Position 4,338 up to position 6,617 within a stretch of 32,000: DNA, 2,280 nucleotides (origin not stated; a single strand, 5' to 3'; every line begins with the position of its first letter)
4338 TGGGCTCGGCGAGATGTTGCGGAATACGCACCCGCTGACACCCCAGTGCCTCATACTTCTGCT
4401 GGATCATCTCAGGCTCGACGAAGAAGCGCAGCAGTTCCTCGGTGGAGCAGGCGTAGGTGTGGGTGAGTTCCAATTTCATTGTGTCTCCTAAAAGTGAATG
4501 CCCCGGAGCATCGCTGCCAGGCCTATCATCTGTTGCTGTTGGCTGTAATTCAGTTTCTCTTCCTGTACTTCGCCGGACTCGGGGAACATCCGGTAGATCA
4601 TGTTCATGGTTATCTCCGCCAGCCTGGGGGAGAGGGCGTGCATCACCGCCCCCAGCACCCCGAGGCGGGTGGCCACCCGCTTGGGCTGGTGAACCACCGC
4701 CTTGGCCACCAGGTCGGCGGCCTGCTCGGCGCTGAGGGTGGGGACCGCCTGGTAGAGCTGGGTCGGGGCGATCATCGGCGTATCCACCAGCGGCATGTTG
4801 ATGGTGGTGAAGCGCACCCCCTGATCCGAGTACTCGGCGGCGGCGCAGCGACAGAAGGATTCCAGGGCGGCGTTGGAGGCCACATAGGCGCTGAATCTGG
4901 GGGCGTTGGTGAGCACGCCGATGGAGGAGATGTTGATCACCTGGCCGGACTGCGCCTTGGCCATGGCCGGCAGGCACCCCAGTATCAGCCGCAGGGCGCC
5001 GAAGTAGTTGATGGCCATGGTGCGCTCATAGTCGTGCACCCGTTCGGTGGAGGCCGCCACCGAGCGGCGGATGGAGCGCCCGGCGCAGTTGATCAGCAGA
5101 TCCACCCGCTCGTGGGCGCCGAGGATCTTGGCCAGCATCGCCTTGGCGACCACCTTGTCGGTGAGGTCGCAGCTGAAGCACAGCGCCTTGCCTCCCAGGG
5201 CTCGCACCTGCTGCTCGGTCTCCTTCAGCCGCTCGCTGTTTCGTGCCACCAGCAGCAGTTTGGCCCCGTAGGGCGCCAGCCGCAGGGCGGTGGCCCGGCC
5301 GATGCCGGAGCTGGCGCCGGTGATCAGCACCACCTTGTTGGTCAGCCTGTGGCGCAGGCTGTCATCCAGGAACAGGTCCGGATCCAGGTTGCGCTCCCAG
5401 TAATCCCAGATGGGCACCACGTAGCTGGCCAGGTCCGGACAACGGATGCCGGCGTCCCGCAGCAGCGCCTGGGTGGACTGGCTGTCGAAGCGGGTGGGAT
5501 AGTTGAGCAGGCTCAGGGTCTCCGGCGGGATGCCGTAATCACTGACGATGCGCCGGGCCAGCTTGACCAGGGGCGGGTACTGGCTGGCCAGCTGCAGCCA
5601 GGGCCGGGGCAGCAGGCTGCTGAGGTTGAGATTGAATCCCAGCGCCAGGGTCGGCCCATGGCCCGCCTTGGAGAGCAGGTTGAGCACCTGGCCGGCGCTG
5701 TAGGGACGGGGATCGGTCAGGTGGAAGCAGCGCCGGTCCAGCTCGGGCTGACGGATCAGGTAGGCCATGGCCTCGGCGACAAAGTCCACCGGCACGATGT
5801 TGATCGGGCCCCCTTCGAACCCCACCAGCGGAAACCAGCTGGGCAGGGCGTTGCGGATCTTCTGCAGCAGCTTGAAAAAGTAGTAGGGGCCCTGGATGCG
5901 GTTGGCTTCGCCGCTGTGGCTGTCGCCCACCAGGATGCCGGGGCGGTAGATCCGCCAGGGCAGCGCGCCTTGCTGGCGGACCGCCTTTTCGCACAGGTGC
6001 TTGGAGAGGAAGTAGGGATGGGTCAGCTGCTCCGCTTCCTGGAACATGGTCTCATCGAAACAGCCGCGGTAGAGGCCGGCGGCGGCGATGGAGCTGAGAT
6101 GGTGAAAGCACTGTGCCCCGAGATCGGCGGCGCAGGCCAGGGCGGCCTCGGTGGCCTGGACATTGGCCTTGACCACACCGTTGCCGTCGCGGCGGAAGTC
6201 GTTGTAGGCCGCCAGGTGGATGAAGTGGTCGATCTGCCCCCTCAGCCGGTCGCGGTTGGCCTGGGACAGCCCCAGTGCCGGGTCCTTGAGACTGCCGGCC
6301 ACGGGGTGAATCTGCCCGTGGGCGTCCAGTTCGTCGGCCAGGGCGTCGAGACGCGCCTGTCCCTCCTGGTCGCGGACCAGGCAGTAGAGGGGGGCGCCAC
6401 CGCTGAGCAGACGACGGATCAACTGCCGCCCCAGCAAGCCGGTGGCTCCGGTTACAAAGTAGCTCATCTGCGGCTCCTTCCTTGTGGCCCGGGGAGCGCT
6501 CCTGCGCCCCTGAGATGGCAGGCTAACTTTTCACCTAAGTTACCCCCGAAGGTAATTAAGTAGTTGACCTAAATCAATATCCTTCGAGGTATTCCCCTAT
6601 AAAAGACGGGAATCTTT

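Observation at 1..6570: pha-cluster-like locus rebuilt around wax-ester enzymes: PhaF/PhaI-type phasins linked to WS/DGAT, esterase, acyl-CoA reductase, SRPBCC protein and TetR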

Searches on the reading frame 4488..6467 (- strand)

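Call 3: search_protein_families(library=pfam, proteins=[window:4488-6467:-], max_evalue=0.01)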
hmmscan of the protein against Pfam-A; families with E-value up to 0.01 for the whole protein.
window:4488-6467:- (659 aa): 11 families
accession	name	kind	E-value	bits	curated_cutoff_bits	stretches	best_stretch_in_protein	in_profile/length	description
PF00106.31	adh_short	-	1.6e-51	175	26.6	1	378-568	1-189/195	short chain dehydrogenase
PF07993.18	NAD_binding_4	-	3.8e-44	151.2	20.1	1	5-234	1-258/258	Male sterility protein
PF13561.12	adh_short_C2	-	5.1e-36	124.9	27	1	384-574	1-189/236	Enoyl-(Acyl carrier protein) reductase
PF01370.27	Epimerase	-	1.6e-21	77.3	20.9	2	4-184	2-178/240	NAD dependent epimerase/dehydratase family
PF08659.16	KR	-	1.9e-18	67.5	22.6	2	380-561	3-178/180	KR domain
PF13460.12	NAD_binding_10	-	7.8e-11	42.6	27.2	1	7-183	1-150/184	NAD(P)H-binding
PF16363.11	GDP_Man_Dehyd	-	1.5e-08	34.9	27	1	4-164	1-165/332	GDP-mannose 4,6 dehydratase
PF01073.25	3Beta_HSD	-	4e-07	29.8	22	1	5-164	2-158/280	3-beta hydroxysteroid dehydrogenase/isomerase family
PF05368.20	NmrA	-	8.1e-06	26.1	27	1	5-45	7-47/298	NmrA-like family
PF02719.21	Polysacc_synt_2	-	2.2e-05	24.3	20.2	1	4-126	2-128/293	Polysaccharide biosynthesis protein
PF04321.23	RmlD_sub_bind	-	0.0049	16.4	27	0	3-118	3-94/287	RmlD substrate binding domain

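Call 4: search_protein_families(library=ncbifam, proteins=[window:4488-6467:-], max_evalue=0.01)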
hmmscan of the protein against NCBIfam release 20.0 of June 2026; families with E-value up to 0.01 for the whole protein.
window:4488-6467:- (659 aa): 244 families (the best 25 are shown)
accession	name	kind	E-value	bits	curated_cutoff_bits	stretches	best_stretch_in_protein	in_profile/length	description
NF005539.0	PRK07201.1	equivalog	2.8e-250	832.6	549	1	1-659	1-657/657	SDR family oxidoreductase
NF004521.0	PRK05866.1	equivalog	5.5e-80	268.6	368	1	372-621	35-285/294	SDR family oxidoreductase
NF004825.0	PRK06181.1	equivalog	2.9e-46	157.9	215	1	374-616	3-254/268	SDR family oxidoreductase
NF005672.0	PRK07454.1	equivalog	4.7e-43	147.1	234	1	377-593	6-223/241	SDR family oxidoreductase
NF005495.0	PRK07109.1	subfamily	1.7e-39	136.1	264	1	374-617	5-255/334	SDR family oxidoreductase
NF005559.1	PRK07231.1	subfamily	7.5e-39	133.7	215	1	374-574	1-197/249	glucose 1-dehydrogenase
NF004791.0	PRK06138.1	equivalog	1.5e-38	132.6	312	1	374-577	2-202/252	SDR family oxidoreductase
TIGR01746.1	Thioester-redct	subfamily_domain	1.7e-37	129.5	213.35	1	4-346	3-353/371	thioester reductase domain-containing protein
NF004818.0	PRK06172.1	equivalog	2.3e-36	125.4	336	1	373-586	3-212/253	SDR family oxidoreductase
NF005878.0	PRK07825.1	subfamily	7e-36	124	287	1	372-623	4-251/278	short chain dehydrogenase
NF005806.0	PRK07666.1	equivalog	3e-35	121.6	286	1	374-591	4-221/239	3-ketoacyl-ACP reductase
TIGR01963.1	PHB_DH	subfamily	9.2e-35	120.1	307.05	1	378-571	2-192/255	3-hydroxybutyrate dehydrogenase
NF005681.0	PRK07478.1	subfamily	6.3e-34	117.5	267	1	374-570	3-199/254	SDR family oxidoreductase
NF052558.1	MBtsdlDhBudC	equivalog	1.9e-33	116.1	270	1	376-572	2-193/250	meso-2,3-butanediol dehydrogenase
NF004526.0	PRK05872.1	subfamily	2.9e-33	115.2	276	1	373-599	6-241/297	short-chain dehydrogenase/reductase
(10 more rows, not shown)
